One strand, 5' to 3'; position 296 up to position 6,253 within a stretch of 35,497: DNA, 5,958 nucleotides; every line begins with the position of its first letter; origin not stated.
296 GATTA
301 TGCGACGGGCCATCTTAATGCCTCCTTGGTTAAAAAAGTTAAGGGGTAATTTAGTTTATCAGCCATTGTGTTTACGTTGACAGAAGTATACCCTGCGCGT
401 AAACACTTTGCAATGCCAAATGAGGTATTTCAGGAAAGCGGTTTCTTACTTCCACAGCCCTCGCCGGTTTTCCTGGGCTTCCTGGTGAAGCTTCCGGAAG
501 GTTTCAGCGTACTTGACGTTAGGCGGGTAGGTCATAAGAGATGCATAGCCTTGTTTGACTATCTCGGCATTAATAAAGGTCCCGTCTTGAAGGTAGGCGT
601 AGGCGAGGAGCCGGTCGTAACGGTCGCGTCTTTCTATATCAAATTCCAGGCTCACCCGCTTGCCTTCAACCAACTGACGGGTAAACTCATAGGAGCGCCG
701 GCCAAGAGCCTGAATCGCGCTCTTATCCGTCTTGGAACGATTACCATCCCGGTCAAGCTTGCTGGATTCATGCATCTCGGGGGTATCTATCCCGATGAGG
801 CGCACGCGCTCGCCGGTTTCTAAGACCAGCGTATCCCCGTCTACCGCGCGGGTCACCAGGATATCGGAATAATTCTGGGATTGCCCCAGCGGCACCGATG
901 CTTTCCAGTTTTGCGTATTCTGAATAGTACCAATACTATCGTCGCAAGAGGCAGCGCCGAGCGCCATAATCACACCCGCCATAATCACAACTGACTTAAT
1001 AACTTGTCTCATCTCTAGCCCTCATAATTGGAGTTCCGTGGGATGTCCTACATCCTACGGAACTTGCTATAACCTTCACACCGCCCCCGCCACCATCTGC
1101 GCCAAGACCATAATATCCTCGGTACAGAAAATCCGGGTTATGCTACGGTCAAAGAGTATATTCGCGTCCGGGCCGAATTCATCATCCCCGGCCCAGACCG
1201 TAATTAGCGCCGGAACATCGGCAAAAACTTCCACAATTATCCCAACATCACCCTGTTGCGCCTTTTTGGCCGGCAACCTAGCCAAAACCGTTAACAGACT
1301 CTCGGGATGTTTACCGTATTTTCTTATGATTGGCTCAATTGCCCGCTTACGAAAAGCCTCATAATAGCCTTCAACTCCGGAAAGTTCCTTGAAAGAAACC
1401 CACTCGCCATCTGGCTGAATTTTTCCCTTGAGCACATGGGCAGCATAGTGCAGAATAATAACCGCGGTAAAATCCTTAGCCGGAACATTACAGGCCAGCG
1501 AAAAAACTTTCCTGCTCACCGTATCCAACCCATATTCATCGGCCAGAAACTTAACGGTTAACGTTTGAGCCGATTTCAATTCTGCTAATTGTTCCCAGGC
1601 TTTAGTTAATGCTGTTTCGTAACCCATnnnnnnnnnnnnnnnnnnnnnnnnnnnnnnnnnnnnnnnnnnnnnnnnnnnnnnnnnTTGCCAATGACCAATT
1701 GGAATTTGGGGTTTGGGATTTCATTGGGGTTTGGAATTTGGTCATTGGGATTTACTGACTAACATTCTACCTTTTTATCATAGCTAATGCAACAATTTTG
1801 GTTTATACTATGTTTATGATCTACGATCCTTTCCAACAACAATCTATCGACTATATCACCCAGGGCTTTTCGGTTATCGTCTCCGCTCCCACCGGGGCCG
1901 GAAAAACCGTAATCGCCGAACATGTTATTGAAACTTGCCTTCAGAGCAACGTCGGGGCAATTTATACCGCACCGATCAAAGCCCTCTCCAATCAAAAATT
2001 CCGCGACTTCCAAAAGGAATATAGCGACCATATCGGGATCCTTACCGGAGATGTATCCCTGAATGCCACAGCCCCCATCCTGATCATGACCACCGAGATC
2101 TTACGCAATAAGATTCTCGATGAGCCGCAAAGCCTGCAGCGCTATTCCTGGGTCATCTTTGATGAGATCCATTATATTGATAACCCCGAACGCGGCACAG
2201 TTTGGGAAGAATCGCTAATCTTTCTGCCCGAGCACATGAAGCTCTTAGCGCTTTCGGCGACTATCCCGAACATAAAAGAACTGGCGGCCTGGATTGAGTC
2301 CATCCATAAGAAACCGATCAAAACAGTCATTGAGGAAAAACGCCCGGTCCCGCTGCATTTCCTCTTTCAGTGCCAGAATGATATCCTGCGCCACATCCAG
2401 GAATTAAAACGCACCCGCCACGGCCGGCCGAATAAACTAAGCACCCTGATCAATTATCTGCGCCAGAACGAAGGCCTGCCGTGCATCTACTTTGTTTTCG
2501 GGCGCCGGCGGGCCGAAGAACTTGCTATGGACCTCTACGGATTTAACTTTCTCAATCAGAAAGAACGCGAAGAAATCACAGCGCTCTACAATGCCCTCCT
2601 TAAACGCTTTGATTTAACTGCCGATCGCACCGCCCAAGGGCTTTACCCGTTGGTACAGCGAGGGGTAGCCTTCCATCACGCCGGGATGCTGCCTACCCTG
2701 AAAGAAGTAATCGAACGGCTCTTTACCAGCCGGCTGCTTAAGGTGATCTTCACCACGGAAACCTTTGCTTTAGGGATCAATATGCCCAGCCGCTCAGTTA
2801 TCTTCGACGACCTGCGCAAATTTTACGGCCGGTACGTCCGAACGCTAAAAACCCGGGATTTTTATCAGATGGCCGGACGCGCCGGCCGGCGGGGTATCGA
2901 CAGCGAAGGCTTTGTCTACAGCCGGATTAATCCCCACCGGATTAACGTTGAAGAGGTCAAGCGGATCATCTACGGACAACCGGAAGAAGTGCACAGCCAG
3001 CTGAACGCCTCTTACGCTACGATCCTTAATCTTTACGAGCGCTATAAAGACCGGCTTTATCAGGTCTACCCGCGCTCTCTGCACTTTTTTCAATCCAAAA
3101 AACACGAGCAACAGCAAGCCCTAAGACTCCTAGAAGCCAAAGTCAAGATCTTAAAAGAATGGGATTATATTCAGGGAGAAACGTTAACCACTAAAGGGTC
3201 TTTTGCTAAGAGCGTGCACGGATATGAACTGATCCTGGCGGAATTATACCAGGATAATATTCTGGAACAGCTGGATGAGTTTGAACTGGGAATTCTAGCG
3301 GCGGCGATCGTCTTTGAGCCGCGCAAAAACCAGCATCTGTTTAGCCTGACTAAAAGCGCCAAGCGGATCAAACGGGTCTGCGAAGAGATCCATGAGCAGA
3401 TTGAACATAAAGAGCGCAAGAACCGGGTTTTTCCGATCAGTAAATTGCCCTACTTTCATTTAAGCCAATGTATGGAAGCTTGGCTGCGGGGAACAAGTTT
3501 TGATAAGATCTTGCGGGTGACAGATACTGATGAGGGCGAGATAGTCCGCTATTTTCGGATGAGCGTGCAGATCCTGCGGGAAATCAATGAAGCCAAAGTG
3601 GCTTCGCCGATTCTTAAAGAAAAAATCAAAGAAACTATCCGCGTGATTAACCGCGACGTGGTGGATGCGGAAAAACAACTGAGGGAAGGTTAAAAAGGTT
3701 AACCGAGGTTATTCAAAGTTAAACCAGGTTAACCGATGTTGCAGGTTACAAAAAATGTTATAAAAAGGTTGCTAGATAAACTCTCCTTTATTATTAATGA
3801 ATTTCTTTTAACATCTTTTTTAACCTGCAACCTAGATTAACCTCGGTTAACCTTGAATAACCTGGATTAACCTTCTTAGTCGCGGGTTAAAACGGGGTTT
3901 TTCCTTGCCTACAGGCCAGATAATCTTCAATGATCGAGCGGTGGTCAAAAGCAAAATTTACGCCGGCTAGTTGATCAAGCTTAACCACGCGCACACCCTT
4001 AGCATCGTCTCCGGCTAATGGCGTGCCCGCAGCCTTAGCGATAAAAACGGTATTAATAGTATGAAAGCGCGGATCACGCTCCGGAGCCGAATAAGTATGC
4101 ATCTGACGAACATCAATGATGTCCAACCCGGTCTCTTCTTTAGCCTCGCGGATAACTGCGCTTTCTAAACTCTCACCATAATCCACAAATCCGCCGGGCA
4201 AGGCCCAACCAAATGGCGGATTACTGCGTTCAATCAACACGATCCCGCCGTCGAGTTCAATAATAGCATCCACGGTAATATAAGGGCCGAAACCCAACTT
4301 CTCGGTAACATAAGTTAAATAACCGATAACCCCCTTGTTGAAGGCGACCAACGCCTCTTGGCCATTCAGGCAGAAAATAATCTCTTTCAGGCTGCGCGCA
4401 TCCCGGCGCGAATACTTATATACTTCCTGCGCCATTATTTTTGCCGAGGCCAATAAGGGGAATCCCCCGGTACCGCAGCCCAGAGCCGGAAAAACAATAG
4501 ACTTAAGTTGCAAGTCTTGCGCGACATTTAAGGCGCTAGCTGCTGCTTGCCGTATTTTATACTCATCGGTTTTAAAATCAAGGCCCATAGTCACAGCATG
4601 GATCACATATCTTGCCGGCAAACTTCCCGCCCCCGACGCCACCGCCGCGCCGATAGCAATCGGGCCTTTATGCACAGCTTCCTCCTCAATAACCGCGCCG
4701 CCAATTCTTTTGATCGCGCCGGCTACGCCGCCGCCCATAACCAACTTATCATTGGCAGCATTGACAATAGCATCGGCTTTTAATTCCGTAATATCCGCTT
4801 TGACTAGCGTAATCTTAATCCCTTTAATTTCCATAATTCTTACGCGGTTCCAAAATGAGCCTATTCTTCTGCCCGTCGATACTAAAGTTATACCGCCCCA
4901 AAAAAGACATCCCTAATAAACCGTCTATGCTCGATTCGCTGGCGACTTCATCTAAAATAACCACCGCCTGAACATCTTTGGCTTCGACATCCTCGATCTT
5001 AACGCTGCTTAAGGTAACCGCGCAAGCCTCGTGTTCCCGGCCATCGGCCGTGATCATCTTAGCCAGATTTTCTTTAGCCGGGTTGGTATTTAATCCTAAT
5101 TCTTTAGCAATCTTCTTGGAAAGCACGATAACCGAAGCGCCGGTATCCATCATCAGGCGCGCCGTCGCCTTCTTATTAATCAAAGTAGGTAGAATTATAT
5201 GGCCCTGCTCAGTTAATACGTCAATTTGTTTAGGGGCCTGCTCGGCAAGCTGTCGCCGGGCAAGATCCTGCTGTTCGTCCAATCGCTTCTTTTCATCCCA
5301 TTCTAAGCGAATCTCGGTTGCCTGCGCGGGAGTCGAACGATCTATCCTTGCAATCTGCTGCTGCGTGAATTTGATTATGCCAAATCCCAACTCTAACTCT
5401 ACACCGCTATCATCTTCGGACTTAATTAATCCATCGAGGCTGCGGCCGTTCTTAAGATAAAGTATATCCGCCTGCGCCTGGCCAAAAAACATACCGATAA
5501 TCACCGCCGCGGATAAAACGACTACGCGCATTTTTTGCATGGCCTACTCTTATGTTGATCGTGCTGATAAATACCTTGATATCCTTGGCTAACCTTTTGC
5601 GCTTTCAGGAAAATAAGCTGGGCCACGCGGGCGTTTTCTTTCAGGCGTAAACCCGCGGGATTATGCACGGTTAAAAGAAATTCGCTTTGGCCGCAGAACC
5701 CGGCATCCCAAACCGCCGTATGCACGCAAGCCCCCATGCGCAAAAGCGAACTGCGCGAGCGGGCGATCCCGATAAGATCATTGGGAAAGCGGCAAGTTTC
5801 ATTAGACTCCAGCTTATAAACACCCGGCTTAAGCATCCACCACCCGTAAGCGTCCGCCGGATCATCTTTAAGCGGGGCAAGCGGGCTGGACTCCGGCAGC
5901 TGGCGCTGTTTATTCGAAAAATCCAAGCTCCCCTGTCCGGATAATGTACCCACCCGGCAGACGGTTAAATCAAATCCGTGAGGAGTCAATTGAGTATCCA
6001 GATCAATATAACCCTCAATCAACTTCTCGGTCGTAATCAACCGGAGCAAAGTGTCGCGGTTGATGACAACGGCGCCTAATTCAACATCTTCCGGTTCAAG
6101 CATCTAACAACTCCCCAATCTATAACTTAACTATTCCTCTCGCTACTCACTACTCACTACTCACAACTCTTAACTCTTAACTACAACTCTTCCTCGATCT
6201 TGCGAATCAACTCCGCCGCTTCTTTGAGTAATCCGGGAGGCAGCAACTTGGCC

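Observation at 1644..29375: A 7-nt periodicity underlies most repeats in the window, intergenic and intragenic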

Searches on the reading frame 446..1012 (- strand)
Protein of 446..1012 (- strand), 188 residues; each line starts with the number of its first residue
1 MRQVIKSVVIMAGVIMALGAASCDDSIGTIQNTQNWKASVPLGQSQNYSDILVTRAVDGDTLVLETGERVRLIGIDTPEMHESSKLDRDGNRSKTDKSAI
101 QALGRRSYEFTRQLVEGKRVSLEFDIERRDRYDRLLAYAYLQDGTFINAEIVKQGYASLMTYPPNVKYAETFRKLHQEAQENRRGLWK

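Call 59: search_protein_families(library=pfam, proteins=[window:446-1012:-])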
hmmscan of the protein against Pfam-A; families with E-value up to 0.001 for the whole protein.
window:446-1012:- (188 aa): 1 family
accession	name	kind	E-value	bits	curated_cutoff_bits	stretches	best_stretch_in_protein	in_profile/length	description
PF00565.23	SNase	-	4e-24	85.6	21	1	69-188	1-106/107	Staphylococcal nuclease homologue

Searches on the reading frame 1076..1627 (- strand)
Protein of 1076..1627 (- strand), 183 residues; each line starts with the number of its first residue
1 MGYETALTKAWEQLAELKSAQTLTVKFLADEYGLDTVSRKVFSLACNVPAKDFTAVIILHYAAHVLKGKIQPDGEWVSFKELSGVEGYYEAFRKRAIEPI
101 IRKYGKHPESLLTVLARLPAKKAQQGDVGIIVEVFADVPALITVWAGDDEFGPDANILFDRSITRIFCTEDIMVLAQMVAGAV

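Call 59: search_protein_families(library=pfam, proteins=[window:1076-1627:-])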
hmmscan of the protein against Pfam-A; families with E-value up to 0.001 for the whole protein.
window:1076-1627:- (183 aa): 1 family
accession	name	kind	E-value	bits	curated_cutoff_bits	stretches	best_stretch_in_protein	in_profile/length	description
PF12654.12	DUF3786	-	4.4e-37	127.7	27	1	18-180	14-174/176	Domain of unknown function (DUF3786)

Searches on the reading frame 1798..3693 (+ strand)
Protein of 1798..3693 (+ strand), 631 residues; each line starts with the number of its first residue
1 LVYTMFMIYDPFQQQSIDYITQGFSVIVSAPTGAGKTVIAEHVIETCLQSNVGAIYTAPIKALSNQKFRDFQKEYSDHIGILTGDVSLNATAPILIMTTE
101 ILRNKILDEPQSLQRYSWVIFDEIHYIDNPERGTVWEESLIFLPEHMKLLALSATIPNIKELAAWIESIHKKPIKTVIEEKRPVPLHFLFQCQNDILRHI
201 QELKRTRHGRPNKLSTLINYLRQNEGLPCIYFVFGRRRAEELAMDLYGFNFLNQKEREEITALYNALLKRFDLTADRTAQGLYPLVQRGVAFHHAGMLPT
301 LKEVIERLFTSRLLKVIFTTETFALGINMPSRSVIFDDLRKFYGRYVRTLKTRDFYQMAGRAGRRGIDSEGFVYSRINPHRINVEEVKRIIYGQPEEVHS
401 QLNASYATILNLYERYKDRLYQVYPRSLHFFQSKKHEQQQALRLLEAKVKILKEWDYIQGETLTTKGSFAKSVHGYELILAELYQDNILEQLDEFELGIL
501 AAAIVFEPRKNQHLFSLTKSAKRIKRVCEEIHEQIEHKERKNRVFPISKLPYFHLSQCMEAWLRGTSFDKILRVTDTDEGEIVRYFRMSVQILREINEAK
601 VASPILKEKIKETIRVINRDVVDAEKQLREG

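Call 59: search_protein_families(library=pfam, proteins=[window:1798-3693:+])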
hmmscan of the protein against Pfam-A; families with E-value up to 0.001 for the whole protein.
window:1798-3693:+ (631 aa): 6 families
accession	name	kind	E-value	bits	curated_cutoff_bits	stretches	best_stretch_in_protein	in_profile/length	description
PF08148.17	DSHCT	-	2.1e-27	96.5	22.7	1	461-623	2-171/172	DSHCT (NUC185) domain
PF00270.35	DEAD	-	2.5e-27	96.1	26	1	11-161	2-166/167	DEAD/DEAH box helicase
PF04851.21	ResIII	-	8.9e-13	48.9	22.5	1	13-157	8-163/164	Type III restriction enzyme, res subunit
PF00271.37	Helicase_C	-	9.7e-09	35.9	23.5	1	289-366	41-110/110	Helicase conserved C-terminal domain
PF22527.2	DEXQc_Suv3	-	2.5e-06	27.6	27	1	30-163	20-142/154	DEXQ-box helicase domain of Suv3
PF24883.2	NPHP3_N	-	0.0002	22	24.8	0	27-54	26-53/164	Nephrocystin 3, N-terminal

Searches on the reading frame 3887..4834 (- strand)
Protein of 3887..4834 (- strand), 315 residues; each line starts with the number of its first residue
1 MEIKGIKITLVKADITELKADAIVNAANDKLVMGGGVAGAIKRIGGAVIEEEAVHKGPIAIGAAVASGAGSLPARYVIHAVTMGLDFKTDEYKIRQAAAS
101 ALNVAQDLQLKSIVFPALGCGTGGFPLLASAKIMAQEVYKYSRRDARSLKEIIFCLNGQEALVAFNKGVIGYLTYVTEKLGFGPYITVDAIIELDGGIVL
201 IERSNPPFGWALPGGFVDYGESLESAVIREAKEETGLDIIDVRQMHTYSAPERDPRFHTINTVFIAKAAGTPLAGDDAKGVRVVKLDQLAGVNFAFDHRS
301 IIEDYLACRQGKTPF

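Call 59: search_protein_families(library=pfam, proteins=[window:3887-4834:-])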
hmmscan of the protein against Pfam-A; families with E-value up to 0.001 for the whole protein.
window:3887-4834:- (315 aa): 2 families
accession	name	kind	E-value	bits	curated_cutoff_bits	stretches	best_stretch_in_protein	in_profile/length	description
PF01661.27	Macro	-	8.8e-30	103.5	22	1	24-134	1-118/118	Macro domain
PF00293.34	NUDIX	-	2.7e-20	73.2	21.1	1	187-304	5-133/134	NUDIX domain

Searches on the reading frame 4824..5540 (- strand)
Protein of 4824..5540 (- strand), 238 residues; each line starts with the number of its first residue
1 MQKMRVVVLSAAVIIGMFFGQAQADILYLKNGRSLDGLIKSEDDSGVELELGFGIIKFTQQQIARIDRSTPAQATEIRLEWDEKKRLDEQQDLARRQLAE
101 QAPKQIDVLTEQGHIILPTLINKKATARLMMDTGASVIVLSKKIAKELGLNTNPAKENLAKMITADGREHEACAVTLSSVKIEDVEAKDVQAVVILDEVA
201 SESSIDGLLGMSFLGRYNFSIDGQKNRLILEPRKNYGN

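Call 59: search_protein_families(library=pfam, proteins=[window:4824-5540:-])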
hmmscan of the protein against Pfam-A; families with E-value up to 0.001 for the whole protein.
window:4824-5540:- (238 aa): 3 families
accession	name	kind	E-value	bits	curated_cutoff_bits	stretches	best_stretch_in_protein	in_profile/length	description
PF13975.11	gag-asp_proteas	-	3.5e-19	69.6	28.2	1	120-216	4-92/92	gag-polyprotein putative aspartyl protease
PF13650.11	Asp_protease_2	-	1.2e-17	64.8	24.3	1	120-213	4-90/90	Aspartyl protease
PF08284.16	RVP_2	-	1.9e-05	24.9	20.3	1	112-234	18-134/136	Retroviral aspartyl protease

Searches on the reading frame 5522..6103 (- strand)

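Call 59: search_protein_families(library=pfam, proteins=[window:5522-6103:-])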
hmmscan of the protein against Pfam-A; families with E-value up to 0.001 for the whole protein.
window:5522-6103:- (193 aa): 2 families
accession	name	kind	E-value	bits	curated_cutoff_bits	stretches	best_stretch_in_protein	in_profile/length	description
PF22769.1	DCD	-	2.6e-17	63.8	27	1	16-166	4-151/153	dCTP deaminase-like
PF00692.24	dUTPase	-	2.7e-07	30.8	22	1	104-171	40-108/129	dUTPase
